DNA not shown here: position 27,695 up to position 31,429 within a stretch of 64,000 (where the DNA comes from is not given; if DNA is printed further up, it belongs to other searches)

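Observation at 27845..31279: Giant 1145-aa prepilin-like protein combining lectin-like LamG domains and a novel ~58-aa repeat propeller: candidate pilus-tip adhesin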

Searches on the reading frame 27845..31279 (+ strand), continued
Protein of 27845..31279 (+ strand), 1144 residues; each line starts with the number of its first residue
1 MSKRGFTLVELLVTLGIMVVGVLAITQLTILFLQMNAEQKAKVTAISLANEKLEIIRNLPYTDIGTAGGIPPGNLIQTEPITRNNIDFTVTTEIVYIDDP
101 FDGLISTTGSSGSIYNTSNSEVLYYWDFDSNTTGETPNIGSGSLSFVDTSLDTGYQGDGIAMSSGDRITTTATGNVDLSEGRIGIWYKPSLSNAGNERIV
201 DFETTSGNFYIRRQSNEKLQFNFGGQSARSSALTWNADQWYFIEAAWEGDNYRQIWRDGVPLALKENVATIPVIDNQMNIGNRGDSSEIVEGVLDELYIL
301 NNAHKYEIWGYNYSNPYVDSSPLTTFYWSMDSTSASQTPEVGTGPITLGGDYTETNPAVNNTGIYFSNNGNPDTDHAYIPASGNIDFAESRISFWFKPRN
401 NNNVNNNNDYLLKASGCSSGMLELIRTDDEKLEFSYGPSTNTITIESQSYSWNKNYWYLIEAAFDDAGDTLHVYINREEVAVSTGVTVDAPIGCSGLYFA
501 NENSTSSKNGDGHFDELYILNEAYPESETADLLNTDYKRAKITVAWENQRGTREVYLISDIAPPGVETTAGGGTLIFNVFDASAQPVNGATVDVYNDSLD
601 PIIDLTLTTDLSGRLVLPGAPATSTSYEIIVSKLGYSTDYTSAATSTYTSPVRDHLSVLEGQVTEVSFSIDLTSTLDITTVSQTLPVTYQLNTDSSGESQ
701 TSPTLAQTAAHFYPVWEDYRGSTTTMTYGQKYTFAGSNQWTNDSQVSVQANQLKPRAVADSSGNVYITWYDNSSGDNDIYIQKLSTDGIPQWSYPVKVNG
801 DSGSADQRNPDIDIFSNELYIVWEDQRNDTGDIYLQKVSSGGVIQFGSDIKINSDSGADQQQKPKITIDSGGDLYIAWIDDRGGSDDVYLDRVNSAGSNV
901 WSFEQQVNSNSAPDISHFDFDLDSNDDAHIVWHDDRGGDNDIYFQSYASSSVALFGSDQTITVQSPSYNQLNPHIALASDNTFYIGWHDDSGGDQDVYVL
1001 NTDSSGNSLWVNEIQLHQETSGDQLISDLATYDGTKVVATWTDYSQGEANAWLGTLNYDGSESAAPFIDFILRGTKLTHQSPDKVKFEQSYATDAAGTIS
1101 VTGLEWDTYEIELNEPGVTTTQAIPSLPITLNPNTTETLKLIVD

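Call 36: fold_search(model_id=the predicted structure, library=pdb)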
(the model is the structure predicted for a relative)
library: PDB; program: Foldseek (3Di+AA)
matches with E <= 10: 1339; with E <= 0.001: 677
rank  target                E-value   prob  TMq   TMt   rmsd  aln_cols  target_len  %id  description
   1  7roo                  2.2e-12  1.00  0.27  0.46  14.8       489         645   14  Crystal structure of Friedel-Crafts alkylating enzyme CylK from Cylindospermum licheniforme with bromide (released 2022-03-23)
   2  7esl                  2.3e-12  1.00  0.24  0.59   8.3       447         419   13  Crystal structure of a L-rhamnose-alpha-1,4-D-glucuronate lyase from Fusarium oxysporum 12S, N247A N-glycan free form (released 2021-08-04)
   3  6eku                  3.9e-12  1.00  0.14  0.19  49.4      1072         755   10  Vibrio cholerae neuraminidase complexed with zanamivir (released 2017-11-29)
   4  4xe9                  6.9e-12  1.00  0.15  0.24  38.2       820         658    9  Crystal structure of the NanB sialidase from Streptococcus pneumoniae in complex with Optactin (released 2016-01-13)
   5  1w0o                  1.1e-11  1.00  0.14  0.20  50.9      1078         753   10  Vibrio cholerae sialidase (released 2004-07-08)
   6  4yz3_A                1.5e-11  1.00  0.15  0.25  38.0       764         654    9  Crystal Structure of Streptococcus pneumoniae NanC, in complex with Oseltamivir. (released 2016-04-20)
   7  6eks                  1.5e-11  1.00  0.13  0.19  49.5      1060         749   10  Vibrio cholerae neuraminidase complexed with oseltamivir carboxylate (released 2017-11-29)
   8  4yz2_A                2.3e-11  1.00  0.15  0.25  37.6       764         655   10  Crystal Structure of Streptococcus pneumoniae NanC, in complex with 2-deoxy-2,3-didehydro-N-acetylneuraminic acid. (released 2015-09-23)
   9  4xog                  2.3e-11  1.00  0.15  0.24  38.6       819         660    9  CRYSTAL STRUCTURE OF THE NANB SIALIDASE FROM STREPTOCOCCUS PNEUMONIAE IN COMPLEX WITH Optactin and DANA (released 2016-02-03)
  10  4xmi                  2.4e-11  1.00  0.17  0.27  38.6       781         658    9  Crystal structure of the K499G mutant of NanB sialidase from Streptococcus pneumoniae (released 2016-01-13)
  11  3poy_A                2.5e-11  1.00  0.11  0.12  37.8      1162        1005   10  Crystal Structure of the alpha-Neurexin-1 ectodomain, LNS 2-6 (released 2011-06-08)
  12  1sll                  2.7e-11  1.00  0.17  0.26  37.0       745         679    9  SIALIDASE L FROM LEECH MACROBDELLA DECORA (released 1998-12-16)
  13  7esk_A                3.2e-11  1.00  0.25  0.62   8.0       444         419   13  Crystal structure of a L-rhamnose-alpha-1,4-D-glucuronate lyase from Fusarium oxysporum 12S, Ligand free form (released 2021-08-04)
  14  7esn_A                3.9e-11  1.00  0.25  0.59   6.8       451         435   12  Crystal structure of a L-rhamnose-alpha-1,4-D-glucuronate lyase from Fusarium oxysporum 12S, H105F Rha-GlcA complex (released 2021-08-04)
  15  4yz5_B                3.9e-11  1.00  0.15  0.24  38.0       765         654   10  Crystal Structure of Streptococcus pneumoniae NanC, in complex with 3-Sialyllactose (released 2015-09-23)
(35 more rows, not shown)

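Call 42: find_related_loci(query=A1, collection=genome_contigs, flank=6000)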
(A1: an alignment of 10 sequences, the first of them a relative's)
Query A1 (1144 aa) in genome_contigs; peptide patterns used: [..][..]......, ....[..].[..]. (x = any residue, [..] = any of these).
157 stretches matched a pattern; 55 encode a relative of the query (tblastn E <= 1e-3); 55 distinct loci.
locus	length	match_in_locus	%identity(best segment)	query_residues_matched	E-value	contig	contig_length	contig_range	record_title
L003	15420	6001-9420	63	5-1144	0e+0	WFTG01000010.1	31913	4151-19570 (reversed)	MAG: Patescibacteria group bacterium isolate S139_133 k151_170477, whole genome shotgun sequence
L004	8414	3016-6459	46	2-1143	0e+0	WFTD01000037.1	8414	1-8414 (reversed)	MAG: Patescibacteria group bacterium isolate S139_126 k151_274499, whole genome shotgun sequence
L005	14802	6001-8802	40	2-1143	0e+0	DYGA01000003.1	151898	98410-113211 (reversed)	MAG TPA_asm: Candidatus Paceibacter sp. isolate BE2012_33_23 Afr_mines_BE2012_50_length_151898_cov_9_720876, whole genom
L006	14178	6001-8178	37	1-1141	3e-114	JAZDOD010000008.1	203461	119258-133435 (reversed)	MAG: bacterium isolate MEGAHIT-group-0.75 k141_10865924, whole genome shotgun sequence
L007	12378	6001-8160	36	5-1141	3e-110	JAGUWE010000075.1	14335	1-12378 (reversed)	MAG: Patescibacteria group bacterium isolate DeMMO5_21 c_000000011099, whole genome shotgun sequence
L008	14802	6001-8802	42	2-1143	0e+0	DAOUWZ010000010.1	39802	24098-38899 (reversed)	MAG TPA_asm: bacterium isolate CSMAG_888 CSMAG_888_k141_266795_length_39802_cov_27.0075, whole genome shotgun sequence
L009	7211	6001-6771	52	2-683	5e-36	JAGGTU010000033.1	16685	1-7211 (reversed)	MAG: bacterium isolate AUK056 PB_MBMC_010_c_000000000033, whole genome shotgun sequence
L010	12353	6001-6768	50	3-683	9e-35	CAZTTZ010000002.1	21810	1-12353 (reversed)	MAG TPA_asm: uncultured Candidatus Saccharibacteria bacterium isolate binchicken_co19_239 genome assembly, contig: NODE_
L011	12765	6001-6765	49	3-680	1e-34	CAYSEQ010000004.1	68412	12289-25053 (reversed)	MAG TPA_asm: uncultured Gammaproteobacteria bacterium isolate binchicken_co30_31 genome assembly, contig: NODE_448_lengt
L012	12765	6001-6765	48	2-676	3e-34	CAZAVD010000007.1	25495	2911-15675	MAG TPA_asm: uncultured Gammaproteobacteria bacterium isolate SRP200020_co1_195 genome assembly, contig: NODE_2551_lengt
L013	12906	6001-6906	41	4-730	1e-33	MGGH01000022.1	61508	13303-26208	MAG: Candidatus Woesebacteria bacterium RIFCSPHIGHO2_01_FULL_39_23 rifcsphigho2_01_scaffold_3305, whole genome shotgun s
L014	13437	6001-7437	49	3-1141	1e-33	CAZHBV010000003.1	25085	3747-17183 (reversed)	MAG TPA_asm: uncultured Candidatus Saccharibacteria bacterium isolate binchicken_co357_125 genome assembly, contig: NODE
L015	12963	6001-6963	46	1-1115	5e-33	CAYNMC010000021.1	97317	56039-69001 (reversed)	MAG TPA_asm: uncultured Pseudomonadales bacterium isolate SRP231805_co4_157 genome assembly, contig: k141_262812, whole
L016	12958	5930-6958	40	2-1136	9e-33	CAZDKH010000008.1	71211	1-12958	MAG TPA_asm: uncultured Gammaproteobacteria bacterium isolate SRP231805_co4_168 genome assembly, contig: k141_73962, who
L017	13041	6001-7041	48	4-1139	1e-32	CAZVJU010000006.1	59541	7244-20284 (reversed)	MAG TPA_asm: uncultured Gammaproteobacteria bacterium isolate SRP050083_co3_9 genome assembly, contig: NODE_247_length_5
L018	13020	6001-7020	43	4-1136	1e-31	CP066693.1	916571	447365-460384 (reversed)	MAG: Candidatus Woesebacteria bacterium isolate NC_groundwater_896_Pr1_S2p5_35_35 chromosome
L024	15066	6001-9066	43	3-1135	5e-30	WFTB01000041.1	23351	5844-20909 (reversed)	MAG: Patescibacteria group bacterium isolate S139_113 k151_64674, whole genome shotgun sequence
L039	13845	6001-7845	45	5-1144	9e-27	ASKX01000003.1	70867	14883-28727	Candidatus Paceibacter normanii SCGC AAA255-P19 A255P19DRAFT_contig_1_0.3_C, whole genome shotgun sequence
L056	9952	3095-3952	42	2-676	8e-18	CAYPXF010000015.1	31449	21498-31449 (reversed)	MAG TPA_asm: uncultured Gammaproteobacteria bacterium isolate binchicken_co17_235 genome assembly, contig: NODE_3965_len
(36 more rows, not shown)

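Call 96: search_protein_families(library=pfam, proteins=[P0013, P0014, P0018, P0016, L024:5950-10539:+, L012:5983-8241:+, L039:5899-8103:+, L056:3074-5461:+, L010:5977-7698:+, L018:5983-7311:+], max_evalue=0.001)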
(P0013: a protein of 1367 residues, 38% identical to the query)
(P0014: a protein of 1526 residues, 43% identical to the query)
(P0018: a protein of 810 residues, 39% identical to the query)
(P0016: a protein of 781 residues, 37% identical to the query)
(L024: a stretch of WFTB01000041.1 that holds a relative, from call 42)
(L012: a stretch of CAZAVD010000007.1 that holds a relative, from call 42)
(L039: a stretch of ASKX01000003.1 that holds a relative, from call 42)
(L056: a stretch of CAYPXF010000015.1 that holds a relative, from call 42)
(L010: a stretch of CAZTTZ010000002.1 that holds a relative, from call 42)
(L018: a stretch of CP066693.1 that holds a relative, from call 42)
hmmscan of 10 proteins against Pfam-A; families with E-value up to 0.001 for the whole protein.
P0013 (1367 aa): 2 families
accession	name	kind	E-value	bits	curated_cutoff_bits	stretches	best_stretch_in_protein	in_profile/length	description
PF13620.12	CarboxypepD_reg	-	1.8e-06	28.7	32.3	1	168-226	7-64/82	Carboxypeptidase regulatory-like domain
PF07963.17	N_methyl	-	3.8e-06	26.7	21.2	1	12-37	2-27/27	Prokaryotic N-terminal methylation motif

P0014 (1526 aa): 5 families
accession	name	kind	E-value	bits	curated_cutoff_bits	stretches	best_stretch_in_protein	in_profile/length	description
PF13620.12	CarboxypepD_reg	-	3.7e-16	59.7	32.3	2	1051-1124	2-76/82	Carboxypeptidase regulatory-like domain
PF00041.27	fn3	-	1e-13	51.7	25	2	1235-1315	2-78/84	Fibronectin type III domain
PF10102.14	DUF2341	-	0.00043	21.1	23.4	1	357-417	26-83/84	Domain of unknown function (DUF2341)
PF13715.12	CarbopepD_reg_2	-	0.00069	20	32.2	0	1054-1126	4-74/88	CarboxypepD_reg-like domain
PF25788.1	Ig_Rha78A_N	-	0.00093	19.9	27.4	0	1150-1219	15-91/105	Rha78A-like, N-terminal immunoglobulin domain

P0018 (810 aa): 6 families
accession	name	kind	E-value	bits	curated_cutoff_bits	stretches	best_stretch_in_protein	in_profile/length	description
PF13229.12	Beta_helix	-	7.5e-29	100.8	25.9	2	370-513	2-147/158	Right handed beta helix region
PF05048.19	NosD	-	3e-18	66.5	23.6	2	363-506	33-175/212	Periplasmic copper-binding protein (NosD)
PF13620.12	CarboxypepD_reg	-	9.2e-14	52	32.3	1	735-793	5-64/82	Carboxypeptidase regulatory-like domain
PF07602.17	DUF1565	-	4.8e-07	29.8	20.3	1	292-508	2-202/257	Protein of unknown function (DUF1565)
PF17161.10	DUF5123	-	6.3e-05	24.5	35.1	1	493-582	1-102/113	Domain of unknown function (DUF5123)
PF13715.12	CarbopepD_reg_2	-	0.00016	22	32.2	0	735-804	4-71/88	CarboxypepD_reg-like domain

P0016 (781 aa): 5 families
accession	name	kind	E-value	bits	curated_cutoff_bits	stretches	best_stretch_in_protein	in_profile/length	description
PF13385.13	Laminin_G_3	-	1.2e-19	71.4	27.6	1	443-583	3-142/151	Concanavalin A-like lectin/glucanases superfamily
PF13620.12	CarboxypepD_reg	-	1.2e-14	54.9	32.3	2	702-767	1-69/82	Carboxypeptidase regulatory-like domain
PF13715.12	CarbopepD_reg_2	-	2.4e-09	37.5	32.2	0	706-775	4-72/88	CarboxypepD_reg-like domain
PF07963.17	N_methyl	-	1.6e-06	27.8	21.2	1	8-31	4-27/27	Prokaryotic N-terminal methylation motif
PF17802.7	SpaA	-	1.3e-05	25.6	23.1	0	703-768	3-75/91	Prealbumin-like fold domain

L024:5950-10539:+ (1530 aa): 6 families
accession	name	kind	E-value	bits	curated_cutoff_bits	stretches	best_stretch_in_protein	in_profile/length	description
PF13620.12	CarboxypepD_reg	-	3.6e-16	59.7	32.3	2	1055-1128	2-76/82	Carboxypeptidase regulatory-like domain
PF00041.27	fn3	-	9.9e-14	51.8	25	2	1239-1319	2-78/84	Fibronectin type III domain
PF13088.12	BNR_2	-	5.9e-08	32.8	31.4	1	508-693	56-231/277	BNR repeat-like domain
PF10102.14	DUF2341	-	0.00043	21.1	23.4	1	361-421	26-83/84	Domain of unknown function (DUF2341)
PF13715.12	CarbopepD_reg_2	-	0.00069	20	32.2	0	1058-1130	4-74/88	CarboxypepD_reg-like domain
PF25788.1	Ig_Rha78A_N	-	0.00096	19.8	27.4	0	1154-1223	15-91/105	Rha78A-like, N-terminal immunoglobulin domain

L012:5983-8241:+ (753 aa): 6 families
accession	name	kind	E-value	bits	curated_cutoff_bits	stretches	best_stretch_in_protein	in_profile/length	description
PF10102.14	DUF2341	-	5.9e-19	68.8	23.4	1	311-393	1-81/84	Domain of unknown function (DUF2341)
PF13620.12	CarboxypepD_reg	-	1.4e-15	57.8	32.3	2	161-235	3-73/82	Carboxypeptidase regulatory-like domain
PF07963.17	N_methyl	-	1.7e-08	34.1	21.2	1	6-31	2-27/27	Prokaryotic N-terminal methylation motif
PF13715.12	CarbopepD_reg_2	-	1.4e-07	31.9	32.2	0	678-743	6-67/88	CarboxypepD_reg-like domain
PF02369.22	Big_1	-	1.9e-06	28.3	34.9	0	670-714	17-64/93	Bacterial Ig-like domain (group 1)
PF17802.7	SpaA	-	0.00022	21.7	23.1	0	679-715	8-47/91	Prealbumin-like fold domain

L039:5899-8103:+ (735 aa): 2 families
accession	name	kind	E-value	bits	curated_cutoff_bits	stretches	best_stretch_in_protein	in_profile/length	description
PF13448.11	DUF4114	-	7.8e-07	30.4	27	1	380-445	1-80/85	Domain of unknown function (DUF4114)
PF13620.12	CarboxypepD_reg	-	1.1e-06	29.3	32.3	0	656-732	4-80/82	Carboxypeptidase regulatory-like domain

L056:3074-5461:+ (796 aa): 1 family
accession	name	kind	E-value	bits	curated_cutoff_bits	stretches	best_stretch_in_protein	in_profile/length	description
PF13620.12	CarboxypepD_reg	-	1.7e-05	25.5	32.3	1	186-248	5-63/82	Carboxypeptidase regulatory-like domain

L010:5977-7698:+ (574 aa): 5 families
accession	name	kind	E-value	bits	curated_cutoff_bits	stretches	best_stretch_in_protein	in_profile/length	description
PF13620.12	CarboxypepD_reg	-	9.5e-16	58.4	32.3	2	496-568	2-76/82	Carboxypeptidase regulatory-like domain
PF13715.12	CarbopepD_reg_2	-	4.4e-10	39.9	32.2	1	499-571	4-74/88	CarboxypepD_reg-like domain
PF17802.7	SpaA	-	1.1e-05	25.9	23.1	0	500-563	7-76/91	Prealbumin-like fold domain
PF07963.17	N_methyl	-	4.7e-05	23.2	21.2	1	9-31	4-26/27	Prokaryotic N-terminal methylation motif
PF11974.14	bMG3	-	0.00012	22.4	34.9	0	493-540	12-67/103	Bacterial alpha-2-macroglobulin MG3 domain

L018:5983-7311:+ (443 aa): 1 family
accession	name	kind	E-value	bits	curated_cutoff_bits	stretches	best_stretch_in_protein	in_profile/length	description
PF13620.12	CarboxypepD_reg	-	3.9e-07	30.7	32.3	1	161-222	6-63/82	Carboxypeptidase regulatory-like domain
